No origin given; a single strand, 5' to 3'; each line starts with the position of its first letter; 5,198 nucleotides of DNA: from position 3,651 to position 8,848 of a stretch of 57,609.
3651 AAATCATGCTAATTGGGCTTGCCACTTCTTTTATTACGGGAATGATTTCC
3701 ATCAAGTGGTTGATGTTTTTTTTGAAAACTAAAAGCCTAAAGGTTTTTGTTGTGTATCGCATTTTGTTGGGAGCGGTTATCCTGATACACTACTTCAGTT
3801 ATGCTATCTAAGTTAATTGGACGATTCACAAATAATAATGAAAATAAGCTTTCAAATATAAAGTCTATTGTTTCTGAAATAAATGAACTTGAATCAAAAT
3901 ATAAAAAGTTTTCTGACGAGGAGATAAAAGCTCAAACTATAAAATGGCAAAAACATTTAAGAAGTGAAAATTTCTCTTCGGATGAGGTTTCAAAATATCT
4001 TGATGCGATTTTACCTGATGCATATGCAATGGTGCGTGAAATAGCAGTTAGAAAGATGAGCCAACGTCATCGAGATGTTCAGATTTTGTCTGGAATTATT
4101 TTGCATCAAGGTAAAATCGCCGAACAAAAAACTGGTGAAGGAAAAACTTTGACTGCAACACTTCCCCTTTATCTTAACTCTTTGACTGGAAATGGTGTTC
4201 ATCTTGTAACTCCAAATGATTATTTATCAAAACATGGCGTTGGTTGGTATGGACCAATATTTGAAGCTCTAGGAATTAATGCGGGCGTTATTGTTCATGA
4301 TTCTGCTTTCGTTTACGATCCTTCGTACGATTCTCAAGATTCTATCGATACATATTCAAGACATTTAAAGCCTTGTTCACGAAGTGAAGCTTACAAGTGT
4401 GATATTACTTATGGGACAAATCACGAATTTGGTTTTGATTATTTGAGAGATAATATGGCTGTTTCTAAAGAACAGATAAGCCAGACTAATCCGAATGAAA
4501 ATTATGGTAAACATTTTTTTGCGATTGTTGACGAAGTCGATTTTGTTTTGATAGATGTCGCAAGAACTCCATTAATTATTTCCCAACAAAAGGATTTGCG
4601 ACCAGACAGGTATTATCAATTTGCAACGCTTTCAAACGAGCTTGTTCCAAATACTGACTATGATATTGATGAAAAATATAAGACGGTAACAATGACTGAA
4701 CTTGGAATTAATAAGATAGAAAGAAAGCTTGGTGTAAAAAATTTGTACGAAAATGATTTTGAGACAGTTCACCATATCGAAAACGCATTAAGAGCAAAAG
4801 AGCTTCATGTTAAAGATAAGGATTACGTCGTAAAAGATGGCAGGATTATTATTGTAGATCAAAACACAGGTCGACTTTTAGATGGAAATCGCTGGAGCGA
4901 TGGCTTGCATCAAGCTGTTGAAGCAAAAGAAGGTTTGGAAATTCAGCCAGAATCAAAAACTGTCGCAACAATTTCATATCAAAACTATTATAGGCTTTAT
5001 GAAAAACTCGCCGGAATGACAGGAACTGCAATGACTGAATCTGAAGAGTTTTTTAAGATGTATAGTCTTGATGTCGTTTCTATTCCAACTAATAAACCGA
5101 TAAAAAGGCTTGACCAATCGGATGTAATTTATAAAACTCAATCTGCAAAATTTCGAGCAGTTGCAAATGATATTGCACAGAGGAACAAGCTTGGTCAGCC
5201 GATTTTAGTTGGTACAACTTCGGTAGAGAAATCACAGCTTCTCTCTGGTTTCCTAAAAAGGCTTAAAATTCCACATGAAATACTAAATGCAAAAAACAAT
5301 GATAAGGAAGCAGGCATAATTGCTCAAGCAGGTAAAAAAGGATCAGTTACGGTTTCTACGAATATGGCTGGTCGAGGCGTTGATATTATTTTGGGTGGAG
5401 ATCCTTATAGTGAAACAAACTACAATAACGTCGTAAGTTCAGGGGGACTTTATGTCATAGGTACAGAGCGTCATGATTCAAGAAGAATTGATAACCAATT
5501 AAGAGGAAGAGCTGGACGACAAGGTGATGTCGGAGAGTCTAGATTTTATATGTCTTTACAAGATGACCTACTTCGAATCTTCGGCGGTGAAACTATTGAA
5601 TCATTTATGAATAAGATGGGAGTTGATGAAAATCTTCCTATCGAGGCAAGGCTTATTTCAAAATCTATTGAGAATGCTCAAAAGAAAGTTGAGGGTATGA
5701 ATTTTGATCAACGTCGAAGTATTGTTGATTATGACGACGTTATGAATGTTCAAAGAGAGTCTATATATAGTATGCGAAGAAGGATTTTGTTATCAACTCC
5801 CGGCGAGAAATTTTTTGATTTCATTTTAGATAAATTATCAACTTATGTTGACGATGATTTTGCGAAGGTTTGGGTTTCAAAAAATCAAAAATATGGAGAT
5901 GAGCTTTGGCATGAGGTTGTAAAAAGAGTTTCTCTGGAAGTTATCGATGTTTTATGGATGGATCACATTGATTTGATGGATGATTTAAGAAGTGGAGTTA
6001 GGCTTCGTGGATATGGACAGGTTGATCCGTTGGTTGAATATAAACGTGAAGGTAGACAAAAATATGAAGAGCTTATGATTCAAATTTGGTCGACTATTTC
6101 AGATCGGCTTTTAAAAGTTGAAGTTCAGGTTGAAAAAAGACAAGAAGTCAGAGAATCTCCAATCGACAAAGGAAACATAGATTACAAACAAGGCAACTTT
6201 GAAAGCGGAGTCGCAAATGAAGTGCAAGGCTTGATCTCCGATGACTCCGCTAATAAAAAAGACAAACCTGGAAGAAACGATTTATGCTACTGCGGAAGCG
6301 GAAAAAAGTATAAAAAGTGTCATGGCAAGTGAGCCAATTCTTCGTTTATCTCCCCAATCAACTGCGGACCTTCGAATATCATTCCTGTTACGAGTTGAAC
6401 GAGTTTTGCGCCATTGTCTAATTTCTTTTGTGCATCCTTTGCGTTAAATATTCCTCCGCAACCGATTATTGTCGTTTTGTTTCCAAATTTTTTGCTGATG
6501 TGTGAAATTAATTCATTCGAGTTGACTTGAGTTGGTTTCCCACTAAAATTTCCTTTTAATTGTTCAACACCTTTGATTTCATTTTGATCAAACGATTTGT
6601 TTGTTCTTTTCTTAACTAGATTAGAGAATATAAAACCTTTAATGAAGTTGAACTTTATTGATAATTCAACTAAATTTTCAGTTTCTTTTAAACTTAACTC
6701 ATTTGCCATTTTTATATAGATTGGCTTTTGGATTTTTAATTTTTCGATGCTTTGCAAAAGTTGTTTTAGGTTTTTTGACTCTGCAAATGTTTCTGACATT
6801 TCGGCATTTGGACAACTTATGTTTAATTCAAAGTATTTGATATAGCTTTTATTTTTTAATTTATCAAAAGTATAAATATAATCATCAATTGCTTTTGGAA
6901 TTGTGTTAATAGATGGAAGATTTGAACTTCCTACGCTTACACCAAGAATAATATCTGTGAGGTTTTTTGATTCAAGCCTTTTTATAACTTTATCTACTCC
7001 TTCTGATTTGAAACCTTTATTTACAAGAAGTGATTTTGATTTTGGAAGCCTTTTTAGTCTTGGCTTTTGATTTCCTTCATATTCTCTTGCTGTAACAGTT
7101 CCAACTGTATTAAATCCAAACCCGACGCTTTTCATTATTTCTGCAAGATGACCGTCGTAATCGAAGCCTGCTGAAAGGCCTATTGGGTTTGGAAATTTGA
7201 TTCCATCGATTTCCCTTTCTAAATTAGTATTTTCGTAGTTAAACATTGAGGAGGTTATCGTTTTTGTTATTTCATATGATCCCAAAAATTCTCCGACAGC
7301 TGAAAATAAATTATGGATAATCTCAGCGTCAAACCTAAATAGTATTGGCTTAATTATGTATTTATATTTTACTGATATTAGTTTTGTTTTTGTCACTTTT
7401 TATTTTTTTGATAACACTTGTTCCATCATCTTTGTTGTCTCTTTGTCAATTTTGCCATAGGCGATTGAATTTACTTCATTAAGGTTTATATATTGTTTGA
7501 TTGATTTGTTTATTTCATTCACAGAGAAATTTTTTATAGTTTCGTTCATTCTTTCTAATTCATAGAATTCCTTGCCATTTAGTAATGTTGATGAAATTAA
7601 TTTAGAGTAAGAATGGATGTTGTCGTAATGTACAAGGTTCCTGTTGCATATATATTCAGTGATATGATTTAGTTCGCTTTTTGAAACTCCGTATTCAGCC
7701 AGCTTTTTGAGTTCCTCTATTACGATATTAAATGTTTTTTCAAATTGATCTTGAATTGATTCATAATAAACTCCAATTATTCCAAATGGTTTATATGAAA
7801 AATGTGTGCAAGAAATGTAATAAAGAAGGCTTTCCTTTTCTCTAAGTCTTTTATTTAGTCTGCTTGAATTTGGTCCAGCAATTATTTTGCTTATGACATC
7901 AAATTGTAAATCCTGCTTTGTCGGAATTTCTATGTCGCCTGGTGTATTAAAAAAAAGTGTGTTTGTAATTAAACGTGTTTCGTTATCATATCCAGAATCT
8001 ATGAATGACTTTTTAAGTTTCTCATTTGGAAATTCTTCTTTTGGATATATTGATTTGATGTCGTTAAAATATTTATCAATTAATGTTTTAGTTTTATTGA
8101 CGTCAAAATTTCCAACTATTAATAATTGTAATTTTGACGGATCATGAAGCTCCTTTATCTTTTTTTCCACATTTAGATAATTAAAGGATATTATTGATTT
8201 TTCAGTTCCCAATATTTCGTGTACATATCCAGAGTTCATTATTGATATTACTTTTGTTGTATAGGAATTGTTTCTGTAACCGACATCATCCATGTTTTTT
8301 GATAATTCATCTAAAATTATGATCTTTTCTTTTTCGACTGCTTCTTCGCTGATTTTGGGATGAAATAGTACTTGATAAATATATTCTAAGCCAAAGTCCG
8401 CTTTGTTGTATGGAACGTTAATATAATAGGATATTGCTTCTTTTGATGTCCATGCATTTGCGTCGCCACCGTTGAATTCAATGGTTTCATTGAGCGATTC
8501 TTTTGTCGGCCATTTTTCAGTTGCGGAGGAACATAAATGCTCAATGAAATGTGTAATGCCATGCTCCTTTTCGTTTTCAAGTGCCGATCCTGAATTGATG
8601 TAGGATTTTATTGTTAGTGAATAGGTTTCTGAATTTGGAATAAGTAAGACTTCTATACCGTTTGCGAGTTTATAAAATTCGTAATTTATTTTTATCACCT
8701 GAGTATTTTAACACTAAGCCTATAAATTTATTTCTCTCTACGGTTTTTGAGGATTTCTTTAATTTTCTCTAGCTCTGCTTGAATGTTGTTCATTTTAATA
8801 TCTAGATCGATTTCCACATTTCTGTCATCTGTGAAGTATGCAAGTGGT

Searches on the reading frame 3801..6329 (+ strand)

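Call 6: search_protein_families(library=pfam, proteins=[window:3801-6329:+], max_evalue=0.001)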
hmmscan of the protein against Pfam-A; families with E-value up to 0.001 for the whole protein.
window:3801-6329:+ (843 aa): 6 families
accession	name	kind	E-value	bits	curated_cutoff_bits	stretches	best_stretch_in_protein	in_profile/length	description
PF07517.20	SecA_DEAD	-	1.7e-101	339.7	24.6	1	9-417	5-289/290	SecA DEAD-like domain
PF21090.3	P-loop_SecA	-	1.8e-76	256.8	27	2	433-537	1-105/205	SecA P-loop domain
PF07516.18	SecA_SW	-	6.8e-42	144.2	26.7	2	677-773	105-199/200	SecA Wing and Scaffold domain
PF01043.26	SecA_PP_bind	-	1.2e-36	126.1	23.5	1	269-374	4-110/110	SecA preprotein cross-linking domain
PF02810.21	SEC-C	-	6.8e-09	35.9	20.4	1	825-843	1-19/19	SEC-C motif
PF12636.12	DUF3781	-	0.0005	20.4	27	0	294-355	5-64/72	Protein of unknown function (DUF3781)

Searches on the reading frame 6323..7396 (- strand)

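Call 6: search_protein_families(library=pfam, proteins=[window:6323-7396:-], max_evalue=0.001)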
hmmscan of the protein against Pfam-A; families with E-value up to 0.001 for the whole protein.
window:6323-7396:- (358 aa): 1 family
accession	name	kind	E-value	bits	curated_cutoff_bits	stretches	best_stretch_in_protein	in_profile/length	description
PF01180.27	DHO_dh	-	7.3e-52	176.8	27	1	59-356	2-289/291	Dihydroorotate dehydrogenase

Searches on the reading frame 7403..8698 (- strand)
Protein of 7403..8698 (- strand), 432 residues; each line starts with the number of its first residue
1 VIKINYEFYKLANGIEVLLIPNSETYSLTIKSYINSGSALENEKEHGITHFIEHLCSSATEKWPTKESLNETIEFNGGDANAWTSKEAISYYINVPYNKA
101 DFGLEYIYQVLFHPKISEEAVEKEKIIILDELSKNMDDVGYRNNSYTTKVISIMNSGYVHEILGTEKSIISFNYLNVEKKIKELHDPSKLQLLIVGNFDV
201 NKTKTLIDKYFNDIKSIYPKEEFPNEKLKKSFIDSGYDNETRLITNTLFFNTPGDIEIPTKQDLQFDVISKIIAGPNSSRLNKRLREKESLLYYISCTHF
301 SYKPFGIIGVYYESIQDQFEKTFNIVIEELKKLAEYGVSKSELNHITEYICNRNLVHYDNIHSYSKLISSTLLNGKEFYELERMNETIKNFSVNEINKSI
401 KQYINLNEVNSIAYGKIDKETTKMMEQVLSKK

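Call 6: search_protein_families(library=pfam, proteins=[window:7403-8698:-], max_evalue=0.001)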
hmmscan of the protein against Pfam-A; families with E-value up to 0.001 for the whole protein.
window:7403-8698:- (432 aa): 2 families
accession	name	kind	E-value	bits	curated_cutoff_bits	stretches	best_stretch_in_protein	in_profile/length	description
PF05193.26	Peptidase_M16_C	-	7e-25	88.4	23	1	176-345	6-176/181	Peptidase M16 inactive domain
PF00675.25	Peptidase_M16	-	3e-23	82.8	22.3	1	18-135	3-119/149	Insulinase (Peptidase family M16)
